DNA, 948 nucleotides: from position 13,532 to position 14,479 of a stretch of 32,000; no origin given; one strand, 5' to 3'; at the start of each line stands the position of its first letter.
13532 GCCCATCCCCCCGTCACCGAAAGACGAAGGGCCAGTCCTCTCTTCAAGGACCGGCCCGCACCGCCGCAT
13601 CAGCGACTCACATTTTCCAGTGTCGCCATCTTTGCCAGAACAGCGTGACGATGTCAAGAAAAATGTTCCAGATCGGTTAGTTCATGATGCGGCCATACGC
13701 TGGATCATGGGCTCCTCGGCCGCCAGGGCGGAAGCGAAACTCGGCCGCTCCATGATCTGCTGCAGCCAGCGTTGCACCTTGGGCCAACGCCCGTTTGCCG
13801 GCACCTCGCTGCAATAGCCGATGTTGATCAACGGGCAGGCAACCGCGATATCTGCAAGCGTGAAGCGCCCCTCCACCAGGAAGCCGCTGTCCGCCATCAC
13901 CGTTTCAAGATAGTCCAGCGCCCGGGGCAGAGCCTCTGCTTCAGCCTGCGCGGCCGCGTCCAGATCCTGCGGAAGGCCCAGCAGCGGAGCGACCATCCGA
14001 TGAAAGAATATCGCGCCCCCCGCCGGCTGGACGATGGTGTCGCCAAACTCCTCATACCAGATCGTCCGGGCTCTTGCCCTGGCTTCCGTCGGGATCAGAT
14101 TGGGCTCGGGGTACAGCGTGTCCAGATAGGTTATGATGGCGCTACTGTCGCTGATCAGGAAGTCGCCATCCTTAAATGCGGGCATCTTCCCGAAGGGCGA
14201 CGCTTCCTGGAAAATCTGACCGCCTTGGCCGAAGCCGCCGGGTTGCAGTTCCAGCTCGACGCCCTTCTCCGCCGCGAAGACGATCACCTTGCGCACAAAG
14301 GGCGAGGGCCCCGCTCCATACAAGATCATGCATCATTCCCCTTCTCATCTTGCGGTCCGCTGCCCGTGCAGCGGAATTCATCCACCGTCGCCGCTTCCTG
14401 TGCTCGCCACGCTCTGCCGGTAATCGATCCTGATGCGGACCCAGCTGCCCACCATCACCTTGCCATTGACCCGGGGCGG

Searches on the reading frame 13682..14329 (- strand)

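Call 90: search_protein_families(library=pfam, proteins=[window:13682-14329:-], max_evalue=0.00001)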
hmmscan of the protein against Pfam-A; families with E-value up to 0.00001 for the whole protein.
window:13682-14329:- (215 aa): 6 families
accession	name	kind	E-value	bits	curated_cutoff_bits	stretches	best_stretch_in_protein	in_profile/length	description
PF13417.12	GST_N_3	-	2.5e-13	50.6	22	1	3-76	1-74/75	Glutathione S-transferase, N-terminal domain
PF00043.30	GST_C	-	1.6e-11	44.7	20.7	1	115-196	11-93/93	Glutathione S-transferase, C-terminal domain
PF13410.11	GST_C_2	-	5.4e-11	42.9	24.9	1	125-190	2-68/69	Glutathione S-transferase, C-terminal domain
PF13409.12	GST_N_2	-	4.3e-09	37.3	25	1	9-71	2-69/70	Glutathione S-transferase, N-terminal domain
PF02798.26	GST_N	-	2.2e-08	34.7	20.9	1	1-70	3-75/76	Glutathione S-transferase, N-terminal domain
PF14497.11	GST_C_3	-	5.6e-08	33.4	21.6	1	124-202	19-101/104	Glutathione S-transferase, C-terminal domain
